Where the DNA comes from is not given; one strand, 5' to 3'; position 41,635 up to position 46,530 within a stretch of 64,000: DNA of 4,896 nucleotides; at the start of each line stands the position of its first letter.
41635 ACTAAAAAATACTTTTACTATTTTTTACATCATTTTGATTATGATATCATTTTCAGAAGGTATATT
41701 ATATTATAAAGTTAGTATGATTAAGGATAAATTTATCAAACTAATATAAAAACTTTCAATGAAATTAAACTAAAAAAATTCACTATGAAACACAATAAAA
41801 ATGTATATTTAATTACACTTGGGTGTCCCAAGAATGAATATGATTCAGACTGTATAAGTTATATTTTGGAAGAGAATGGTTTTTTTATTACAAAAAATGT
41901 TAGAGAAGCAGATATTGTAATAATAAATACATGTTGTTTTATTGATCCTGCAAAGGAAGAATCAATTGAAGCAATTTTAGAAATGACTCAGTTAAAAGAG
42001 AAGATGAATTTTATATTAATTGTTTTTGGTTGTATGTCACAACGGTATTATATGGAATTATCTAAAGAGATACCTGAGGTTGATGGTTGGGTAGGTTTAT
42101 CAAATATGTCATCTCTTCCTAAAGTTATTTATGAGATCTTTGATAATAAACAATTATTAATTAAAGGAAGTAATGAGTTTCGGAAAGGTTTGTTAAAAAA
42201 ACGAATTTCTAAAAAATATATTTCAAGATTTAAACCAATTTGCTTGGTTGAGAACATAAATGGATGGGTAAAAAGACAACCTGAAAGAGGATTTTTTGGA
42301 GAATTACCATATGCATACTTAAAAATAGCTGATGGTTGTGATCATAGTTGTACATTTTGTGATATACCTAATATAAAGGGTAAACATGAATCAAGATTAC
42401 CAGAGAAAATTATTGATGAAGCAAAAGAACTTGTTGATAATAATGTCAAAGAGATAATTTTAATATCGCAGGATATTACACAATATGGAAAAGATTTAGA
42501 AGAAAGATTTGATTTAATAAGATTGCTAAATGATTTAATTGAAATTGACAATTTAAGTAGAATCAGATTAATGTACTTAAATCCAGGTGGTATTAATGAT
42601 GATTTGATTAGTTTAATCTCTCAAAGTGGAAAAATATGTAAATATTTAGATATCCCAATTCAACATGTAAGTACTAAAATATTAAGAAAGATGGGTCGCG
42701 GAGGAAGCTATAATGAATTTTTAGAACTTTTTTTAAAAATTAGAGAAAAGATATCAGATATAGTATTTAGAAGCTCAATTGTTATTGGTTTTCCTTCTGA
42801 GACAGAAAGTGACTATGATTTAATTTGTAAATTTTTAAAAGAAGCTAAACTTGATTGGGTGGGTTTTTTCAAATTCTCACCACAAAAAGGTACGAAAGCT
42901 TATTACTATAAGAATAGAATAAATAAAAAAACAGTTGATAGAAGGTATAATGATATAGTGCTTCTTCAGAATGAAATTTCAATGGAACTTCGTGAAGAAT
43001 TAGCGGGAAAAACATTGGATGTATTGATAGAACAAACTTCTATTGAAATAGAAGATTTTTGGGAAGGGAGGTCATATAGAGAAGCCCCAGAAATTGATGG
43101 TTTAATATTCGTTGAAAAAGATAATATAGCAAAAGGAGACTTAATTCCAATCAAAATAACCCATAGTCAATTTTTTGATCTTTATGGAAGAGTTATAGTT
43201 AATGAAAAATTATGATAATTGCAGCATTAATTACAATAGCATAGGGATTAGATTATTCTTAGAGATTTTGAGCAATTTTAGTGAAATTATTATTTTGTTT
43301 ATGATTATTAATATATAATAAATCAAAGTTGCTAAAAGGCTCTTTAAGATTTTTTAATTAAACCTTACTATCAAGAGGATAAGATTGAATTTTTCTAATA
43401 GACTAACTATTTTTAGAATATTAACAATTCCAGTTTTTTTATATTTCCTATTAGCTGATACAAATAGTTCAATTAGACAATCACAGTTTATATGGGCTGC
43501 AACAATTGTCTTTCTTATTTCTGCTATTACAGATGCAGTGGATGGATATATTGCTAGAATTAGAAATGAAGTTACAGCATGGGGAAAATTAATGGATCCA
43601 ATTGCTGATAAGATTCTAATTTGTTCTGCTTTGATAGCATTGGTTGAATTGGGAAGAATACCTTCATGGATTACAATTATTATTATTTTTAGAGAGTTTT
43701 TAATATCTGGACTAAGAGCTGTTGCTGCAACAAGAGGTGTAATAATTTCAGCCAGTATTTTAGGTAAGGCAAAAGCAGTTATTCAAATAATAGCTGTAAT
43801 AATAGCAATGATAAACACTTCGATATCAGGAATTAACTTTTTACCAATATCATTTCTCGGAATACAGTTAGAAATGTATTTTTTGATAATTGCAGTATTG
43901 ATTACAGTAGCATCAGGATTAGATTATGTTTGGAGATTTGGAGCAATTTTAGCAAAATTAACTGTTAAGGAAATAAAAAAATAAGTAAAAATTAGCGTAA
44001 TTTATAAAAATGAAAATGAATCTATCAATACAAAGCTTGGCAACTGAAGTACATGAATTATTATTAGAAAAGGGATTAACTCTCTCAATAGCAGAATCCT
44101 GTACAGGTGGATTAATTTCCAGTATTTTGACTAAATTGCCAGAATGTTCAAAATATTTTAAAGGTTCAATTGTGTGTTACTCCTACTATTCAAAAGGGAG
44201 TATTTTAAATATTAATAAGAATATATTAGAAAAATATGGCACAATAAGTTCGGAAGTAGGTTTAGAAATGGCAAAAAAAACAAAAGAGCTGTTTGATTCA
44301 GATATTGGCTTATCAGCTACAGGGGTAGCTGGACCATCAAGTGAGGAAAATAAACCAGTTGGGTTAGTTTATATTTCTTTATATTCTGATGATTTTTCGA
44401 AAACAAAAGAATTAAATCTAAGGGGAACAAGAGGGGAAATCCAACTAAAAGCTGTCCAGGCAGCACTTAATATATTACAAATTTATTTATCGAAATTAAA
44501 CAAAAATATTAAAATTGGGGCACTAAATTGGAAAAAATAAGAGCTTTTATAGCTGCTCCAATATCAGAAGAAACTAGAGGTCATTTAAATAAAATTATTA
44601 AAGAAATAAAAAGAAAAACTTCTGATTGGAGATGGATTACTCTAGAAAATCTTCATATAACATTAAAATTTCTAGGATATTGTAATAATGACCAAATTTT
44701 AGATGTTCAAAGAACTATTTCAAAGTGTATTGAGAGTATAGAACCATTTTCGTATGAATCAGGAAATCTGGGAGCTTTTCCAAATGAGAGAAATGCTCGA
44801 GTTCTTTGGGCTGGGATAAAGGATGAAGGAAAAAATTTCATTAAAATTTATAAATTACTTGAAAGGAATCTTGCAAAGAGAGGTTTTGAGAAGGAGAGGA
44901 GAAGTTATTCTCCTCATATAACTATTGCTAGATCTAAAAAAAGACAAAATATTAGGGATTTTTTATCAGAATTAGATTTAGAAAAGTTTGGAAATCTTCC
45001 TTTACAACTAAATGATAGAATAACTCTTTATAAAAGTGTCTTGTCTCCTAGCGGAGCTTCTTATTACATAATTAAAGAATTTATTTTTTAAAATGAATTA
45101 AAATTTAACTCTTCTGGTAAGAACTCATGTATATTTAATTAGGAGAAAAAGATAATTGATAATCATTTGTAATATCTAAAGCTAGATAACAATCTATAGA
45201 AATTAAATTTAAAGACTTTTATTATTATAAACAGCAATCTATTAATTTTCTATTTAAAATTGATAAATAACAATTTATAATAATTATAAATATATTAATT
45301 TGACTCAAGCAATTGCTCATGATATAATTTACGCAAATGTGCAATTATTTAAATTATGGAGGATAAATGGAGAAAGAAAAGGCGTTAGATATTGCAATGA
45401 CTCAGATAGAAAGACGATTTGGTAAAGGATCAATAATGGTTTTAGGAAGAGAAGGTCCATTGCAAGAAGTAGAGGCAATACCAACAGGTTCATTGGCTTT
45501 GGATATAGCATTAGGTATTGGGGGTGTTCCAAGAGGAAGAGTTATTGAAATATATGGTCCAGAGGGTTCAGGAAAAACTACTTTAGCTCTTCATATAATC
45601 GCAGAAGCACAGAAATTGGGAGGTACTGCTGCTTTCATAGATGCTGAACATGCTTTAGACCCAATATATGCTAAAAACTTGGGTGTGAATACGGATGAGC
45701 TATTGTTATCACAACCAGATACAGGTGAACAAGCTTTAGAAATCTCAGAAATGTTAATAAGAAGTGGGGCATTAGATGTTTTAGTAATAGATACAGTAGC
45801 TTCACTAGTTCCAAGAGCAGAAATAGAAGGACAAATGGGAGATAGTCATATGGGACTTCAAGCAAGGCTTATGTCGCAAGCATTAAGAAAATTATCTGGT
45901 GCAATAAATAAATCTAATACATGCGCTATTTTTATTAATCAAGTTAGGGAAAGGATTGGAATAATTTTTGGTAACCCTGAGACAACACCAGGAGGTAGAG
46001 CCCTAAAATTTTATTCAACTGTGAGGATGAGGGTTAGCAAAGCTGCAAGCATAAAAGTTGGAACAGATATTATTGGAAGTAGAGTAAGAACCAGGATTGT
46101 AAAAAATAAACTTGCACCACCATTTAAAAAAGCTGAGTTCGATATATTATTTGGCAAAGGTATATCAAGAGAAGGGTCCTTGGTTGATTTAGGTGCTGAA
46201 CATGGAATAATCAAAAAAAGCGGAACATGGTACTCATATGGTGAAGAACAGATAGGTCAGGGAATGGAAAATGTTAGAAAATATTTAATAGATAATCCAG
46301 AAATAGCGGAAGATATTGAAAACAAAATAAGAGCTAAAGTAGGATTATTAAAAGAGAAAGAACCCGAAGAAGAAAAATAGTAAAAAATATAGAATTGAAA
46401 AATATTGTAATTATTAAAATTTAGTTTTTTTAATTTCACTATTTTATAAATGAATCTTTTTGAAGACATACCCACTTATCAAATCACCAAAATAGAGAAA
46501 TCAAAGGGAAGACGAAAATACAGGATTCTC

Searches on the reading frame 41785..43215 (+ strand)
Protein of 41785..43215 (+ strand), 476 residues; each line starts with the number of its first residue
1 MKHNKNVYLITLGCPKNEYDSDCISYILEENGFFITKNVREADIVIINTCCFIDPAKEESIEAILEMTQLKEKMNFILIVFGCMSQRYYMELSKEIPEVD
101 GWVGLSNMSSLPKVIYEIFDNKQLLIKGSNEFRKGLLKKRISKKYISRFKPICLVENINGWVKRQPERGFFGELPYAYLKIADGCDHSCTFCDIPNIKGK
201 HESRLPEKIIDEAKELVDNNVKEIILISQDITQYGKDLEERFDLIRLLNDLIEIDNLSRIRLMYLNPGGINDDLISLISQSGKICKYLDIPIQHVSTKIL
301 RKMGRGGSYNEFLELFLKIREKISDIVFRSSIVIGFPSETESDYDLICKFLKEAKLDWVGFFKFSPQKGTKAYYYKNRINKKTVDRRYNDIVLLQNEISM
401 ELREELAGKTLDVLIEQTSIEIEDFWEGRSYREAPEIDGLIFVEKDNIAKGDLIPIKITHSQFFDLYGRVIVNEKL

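Call 42: search_protein_families(library=pfam, proteins=[window:41785-43215:+], max_evalue=0.00001)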
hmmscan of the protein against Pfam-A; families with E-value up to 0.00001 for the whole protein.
window:41785-43215:+ (476 aa): 3 families
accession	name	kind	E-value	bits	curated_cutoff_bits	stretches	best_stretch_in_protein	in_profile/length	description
PF00919.26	UPF0004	-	3.7e-27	94.6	27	1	7-104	2-98/98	Uncharacterized protein family UPF0004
PF04055.27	Radical_SAM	-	9.4e-24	84.9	29.5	1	181-350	3-165/166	Radical SAM superfamily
PF18693.7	TRAM_2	-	1.6e-17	63.8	27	1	408-471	2-63/63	TRAM domain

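Call 63: find_homologous_proteins(query=window:41785-43215:+, max_evalue=1e-50)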
Query window:41785-43215:+ (476 aa): 7945 proteins with E <= 1e-50 among 8000 candidates; the best 120 are listed.
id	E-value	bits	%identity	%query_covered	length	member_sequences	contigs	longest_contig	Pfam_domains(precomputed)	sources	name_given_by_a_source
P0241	0.0e+0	1067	100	100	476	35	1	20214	PF04055.28,PF00919.27,PF18693.8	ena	-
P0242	7.4e-249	844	79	99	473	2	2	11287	PF04055.28,PF00919.27,PF18693.8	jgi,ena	-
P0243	5.9e-248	841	77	99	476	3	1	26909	PF04055.28,PF00919.27,PF18693.8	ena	-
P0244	7.5e-240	815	76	99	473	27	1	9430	PF04055.28,PF00919.27,PF18693.8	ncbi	-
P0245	6.3e-226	769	73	99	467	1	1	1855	PF04055.28,PF00919.27,PF18693.8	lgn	-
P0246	4.5e-150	519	80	59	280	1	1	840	PF04055.28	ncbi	ncbi:unnamed protein product, partial [marine sediment metagenome]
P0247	5.7e-107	377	43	99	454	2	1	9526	PF04055.28,PF00919.27,PF18693.8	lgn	-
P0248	1.2e-101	359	41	97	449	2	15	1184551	PF04055.28,PF00919.27,PF18693.8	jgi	jgi:ribosomal protein S12 methylthiotransferase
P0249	1.6e-101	359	41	98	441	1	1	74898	PF04055.28,PF00919.27,PF01938.27,PF18693.8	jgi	jgi:ribosomal protein S12 methylthiotransferase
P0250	1.7e-100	355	41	98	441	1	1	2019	PF04055.28,PF00919.27,PF01938.27,PF18693.8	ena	-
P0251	2.2e-100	355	39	98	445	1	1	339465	PF04055.28,PF00919.27,PF18693.8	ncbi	-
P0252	6.3e-100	353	42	98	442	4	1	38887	PF04055.28,PF00919.27,PF18693.8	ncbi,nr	ncbi:MAG TPA: 30S ribosomal protein S12 methylthiotransferase RimO [Clostridiales bacterium]|nr:30S 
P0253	1.0e-99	353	41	98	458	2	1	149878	PF04055.28,PF00919.27,PF18693.8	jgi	-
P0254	2.5e-99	351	42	98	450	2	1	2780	PF04055.28,PF00919.27,PF18693.8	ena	-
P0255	2.8e-99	351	39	98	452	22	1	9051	PF04055.28,PF00919.27,PF18693.8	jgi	jgi:ribosomal protein S12 methylthiotransferase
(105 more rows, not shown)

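Call 64: find_encoding_contigs(protein=P0243, flank=8000, max_places=2)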
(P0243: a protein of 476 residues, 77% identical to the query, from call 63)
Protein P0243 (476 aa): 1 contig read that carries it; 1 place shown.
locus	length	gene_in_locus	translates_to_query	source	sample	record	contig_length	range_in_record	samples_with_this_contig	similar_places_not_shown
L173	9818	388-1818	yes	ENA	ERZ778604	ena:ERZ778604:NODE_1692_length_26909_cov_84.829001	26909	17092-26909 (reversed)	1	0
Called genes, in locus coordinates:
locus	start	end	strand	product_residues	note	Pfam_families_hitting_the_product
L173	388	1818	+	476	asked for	PF00919:UPF0004, PF04055:Radical_SAM, PF18693:TRAM_2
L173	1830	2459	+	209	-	PF01066:CDP-OH_P_transf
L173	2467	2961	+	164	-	PF02464:CinA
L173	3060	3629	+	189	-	PF09749:HVSL (weak), PF02834:LigT_PEase, PF10469:AKAP7_NLS, PF13563:2_5_RNA_ligase2, PF02834:LigT_PEase (weak)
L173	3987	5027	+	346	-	PF00154:RecA_N, PF08423:Rad51 (weak), PF06745:ATPase, PF00005:ABC_tran (faint), PF01637:ATPase_2 (weak), PF13479:AAA_24 (weak), PF21096:RecA_C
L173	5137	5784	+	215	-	PF21982:RecX_HTH1, PF02631:RecX_HTH2, PF21981:RecX_HTH3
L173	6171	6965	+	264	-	PF00528:BPD_transp_1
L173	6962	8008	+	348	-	PF00005:ABC_tran, PF08402:TOBE_2, PF03459:TOBE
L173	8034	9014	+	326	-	PF13531:SBP_bac_11, PF01547:SBP_bac_1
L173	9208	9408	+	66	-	-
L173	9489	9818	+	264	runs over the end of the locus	PF13938:DUF4213, PF04016:DUF364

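Call 65: find_encoding_contigs(protein=P0247, flank=8000, max_places=2)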
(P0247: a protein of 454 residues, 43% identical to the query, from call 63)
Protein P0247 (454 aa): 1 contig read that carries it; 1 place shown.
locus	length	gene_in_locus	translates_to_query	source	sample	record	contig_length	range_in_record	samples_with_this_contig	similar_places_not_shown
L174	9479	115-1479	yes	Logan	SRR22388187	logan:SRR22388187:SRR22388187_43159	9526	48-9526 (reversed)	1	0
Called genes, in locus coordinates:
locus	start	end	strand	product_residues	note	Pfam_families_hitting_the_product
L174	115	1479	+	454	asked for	PF00919:UPF0004, PF04055:Radical_SAM, PF18693:TRAM_2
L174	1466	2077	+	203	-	PF01066:CDP-OH_P_transf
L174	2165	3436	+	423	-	PF00994:MoCF_biosynth, PF18146:CinA_KH, PF02464:CinA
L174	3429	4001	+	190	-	PF02834:LigT_PEase, PF13563:2_5_RNA_ligase2, PF02834:LigT_PEase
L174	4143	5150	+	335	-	PF00154:RecA_N, PF08423:Rad51 (weak), PF06745:ATPase (weak), PF27531:MT3502_N (weak), PF21096:RecA_C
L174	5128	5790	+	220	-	PF27462:RecX_N, PF21982:RecX_HTH1, PF02631:RecX_HTH2, PF21981:RecX_HTH3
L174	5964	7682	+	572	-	PF00587:tRNA-synt_2b, PF04073:tRNA_edit, PF03129:HGTP_anticodon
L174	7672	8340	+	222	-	PF00535:Glycos_transf_2, PF10111:Glyco_tranf_2_2, PF13641:Glyco_tranf_2_3 (weak)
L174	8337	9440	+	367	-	PF01098:FTSW_RODA_SPOVE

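Call 66: find_encoding_contigs(protein=P0242, flank=8000, max_places=2)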
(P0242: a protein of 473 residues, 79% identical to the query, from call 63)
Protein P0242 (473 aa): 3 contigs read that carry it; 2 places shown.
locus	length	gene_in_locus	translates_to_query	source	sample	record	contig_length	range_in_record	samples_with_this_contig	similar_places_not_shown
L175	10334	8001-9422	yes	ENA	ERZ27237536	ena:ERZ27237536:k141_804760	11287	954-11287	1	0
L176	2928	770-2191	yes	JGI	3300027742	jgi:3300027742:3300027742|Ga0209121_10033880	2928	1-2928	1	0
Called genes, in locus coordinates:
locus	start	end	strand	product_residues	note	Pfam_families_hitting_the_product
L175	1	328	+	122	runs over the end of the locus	-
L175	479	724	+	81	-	-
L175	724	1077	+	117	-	PF02452:PemK_toxin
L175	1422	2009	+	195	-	PF03141:Methyltransf_29, PF13489:Methyltransf_23, PF01209:Ubie_methyltran, PF02353:CMAS, PF05175:MTS, PF13847:Methyltransf_31, PF08241:Methyltransf_11, PF08242:Methyltransf_12, +3 more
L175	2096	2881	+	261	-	PF02475:TRM5-TYW2_MTfase (weak), PF01209:Ubie_methyltran, PF13489:Methyltransf_23, PF02353:CMAS, PF05175:MTS, PF13847:Methyltransf_31, PF08241:Methyltransf_11, PF13649:Methyltransf_25, +2 more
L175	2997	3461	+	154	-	PF05598:DUF772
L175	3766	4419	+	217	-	PF02517:Rce1-like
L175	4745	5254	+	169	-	-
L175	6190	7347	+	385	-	PF03734:YkuD, PF01471:PG_binding_1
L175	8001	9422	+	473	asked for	PF00919:UPF0004, PF04055:Radical_SAM, PF18693:TRAM_2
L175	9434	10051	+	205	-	PF01066:CDP-OH_P_transf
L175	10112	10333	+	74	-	?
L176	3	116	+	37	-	?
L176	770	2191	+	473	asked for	PF00919:UPF0004, PF04055:Radical_SAM, PF18693:TRAM_2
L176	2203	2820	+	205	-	PF01066:CDP-OH_P_transf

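Call 84: find_encoding_contigs(protein=P0242, flank=10000, max_places=1)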
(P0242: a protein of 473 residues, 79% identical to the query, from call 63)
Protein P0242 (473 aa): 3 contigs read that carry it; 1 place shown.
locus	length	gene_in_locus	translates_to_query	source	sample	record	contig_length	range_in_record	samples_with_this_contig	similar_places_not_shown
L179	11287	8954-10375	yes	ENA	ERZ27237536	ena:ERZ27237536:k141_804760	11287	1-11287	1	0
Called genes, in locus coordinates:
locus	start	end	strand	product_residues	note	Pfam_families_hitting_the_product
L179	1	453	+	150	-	?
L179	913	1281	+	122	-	-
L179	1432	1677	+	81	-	-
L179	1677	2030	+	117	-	PF02452:PemK_toxin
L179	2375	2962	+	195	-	PF03141:Methyltransf_29, PF13489:Methyltransf_23, PF01209:Ubie_methyltran, PF02353:CMAS, PF05175:MTS, PF13847:Methyltransf_31, PF08241:Methyltransf_11, PF08242:Methyltransf_12, +3 more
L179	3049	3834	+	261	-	PF02475:TRM5-TYW2_MTfase (weak), PF01209:Ubie_methyltran, PF13489:Methyltransf_23, PF02353:CMAS, PF05175:MTS, PF13847:Methyltransf_31, PF08241:Methyltransf_11, PF13649:Methyltransf_25, +2 more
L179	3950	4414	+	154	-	PF05598:DUF772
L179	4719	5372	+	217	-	PF02517:Rce1-like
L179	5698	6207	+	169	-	-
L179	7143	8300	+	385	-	PF03734:YkuD, PF01471:PG_binding_1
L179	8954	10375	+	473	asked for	PF00919:UPF0004, PF04055:Radical_SAM, PF18693:TRAM_2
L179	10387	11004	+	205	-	PF01066:CDP-OH_P_transf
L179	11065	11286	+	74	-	?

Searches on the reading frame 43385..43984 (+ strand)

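Call 42: search_protein_families(library=pfam, proteins=[window:43385-43984:+], max_evalue=0.00001)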
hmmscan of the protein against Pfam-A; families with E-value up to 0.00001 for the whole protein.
window:43385-43984:+ (199 aa): 1 family
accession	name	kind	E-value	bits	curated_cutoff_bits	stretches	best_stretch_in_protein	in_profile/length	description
PF01066.26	CDP-OH_P_transf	-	1.4e-41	142.8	22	1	1-175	1-151/152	CDP-alcohol phosphatidyltransferase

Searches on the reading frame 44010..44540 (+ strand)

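Call 42: search_protein_families(library=pfam, proteins=[window:44010-44540:+], max_evalue=0.00001)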
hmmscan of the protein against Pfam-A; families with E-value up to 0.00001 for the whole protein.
window:44010-44540:+ (176 aa): 1 family
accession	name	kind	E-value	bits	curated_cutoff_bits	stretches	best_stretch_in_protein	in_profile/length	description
PF02464.23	CinA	-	5.8e-49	166.1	23.5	1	8-158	2-153/155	Competence-damaged protein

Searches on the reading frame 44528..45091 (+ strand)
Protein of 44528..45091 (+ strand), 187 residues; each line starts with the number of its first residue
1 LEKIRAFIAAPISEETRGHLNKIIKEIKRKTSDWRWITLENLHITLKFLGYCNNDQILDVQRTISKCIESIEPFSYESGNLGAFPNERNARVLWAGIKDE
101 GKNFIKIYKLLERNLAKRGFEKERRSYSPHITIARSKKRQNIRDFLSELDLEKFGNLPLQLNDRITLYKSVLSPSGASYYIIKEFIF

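Call 42: search_protein_families(library=pfam, proteins=[window:44528-45091:+], max_evalue=0.00001)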
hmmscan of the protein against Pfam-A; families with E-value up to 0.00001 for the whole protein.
window:44528-45091:+ (187 aa): 4 families
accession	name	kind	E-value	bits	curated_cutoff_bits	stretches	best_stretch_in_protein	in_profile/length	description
PF02834.22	LigT_PEase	-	1.2e-23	83.5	23.3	2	12-94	3-87/87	LigT like Phosphoesterase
PF13563.12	2_5_RNA_ligase2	-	1.8e-12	48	27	1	24-150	9-130/152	2'-5' RNA ligase superfamily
PF10469.15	AKAP7_NLS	-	5.4e-12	46.5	24.4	1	9-145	6-158/208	AKAP7 2'5' RNA ligase-like domain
PF09749.15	HVSL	-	1.2e-06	28.5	26.8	1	7-140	45-195/242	Uncharacterised conserved protein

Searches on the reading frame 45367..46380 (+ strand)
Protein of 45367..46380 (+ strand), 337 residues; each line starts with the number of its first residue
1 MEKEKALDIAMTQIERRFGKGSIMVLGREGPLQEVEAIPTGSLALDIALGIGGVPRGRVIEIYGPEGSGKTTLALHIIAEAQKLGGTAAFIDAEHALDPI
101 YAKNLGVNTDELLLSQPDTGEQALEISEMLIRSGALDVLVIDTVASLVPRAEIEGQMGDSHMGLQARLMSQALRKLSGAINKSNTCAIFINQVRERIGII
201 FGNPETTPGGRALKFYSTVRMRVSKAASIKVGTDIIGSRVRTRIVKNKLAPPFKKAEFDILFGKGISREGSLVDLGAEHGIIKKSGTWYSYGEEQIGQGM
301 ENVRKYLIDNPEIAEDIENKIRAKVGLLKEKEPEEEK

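Call 42: search_protein_families(library=pfam, proteins=[window:45367-46380:+], max_evalue=0.00001)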
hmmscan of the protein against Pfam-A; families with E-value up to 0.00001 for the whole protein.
window:45367-46380:+ (337 aa): 6 families
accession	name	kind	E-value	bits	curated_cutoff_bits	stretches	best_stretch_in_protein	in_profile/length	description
PF00154.27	RecA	-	4.2e-134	446.4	27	1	5-267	1-262/262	recA bacterial DNA recombination protein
PF21096.2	RecA_C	-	1.9e-25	89.2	27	1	270-325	1-56/57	RecA C-terminal domain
PF06745.19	ATPase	-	7.5e-09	35.7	26.6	1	39-195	2-166/231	KaiC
PF08423.17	Rad51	-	7.9e-08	32.3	22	1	34-227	4-213/244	Rad51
PF01637.24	ATPase_2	-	1.7e-06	28.5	33.2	1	58-193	21-119/225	ATPase domain predominantly from Archaea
PF13479.12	AAA_24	-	2e-06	28.3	27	1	58-149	3-78/195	AAA domain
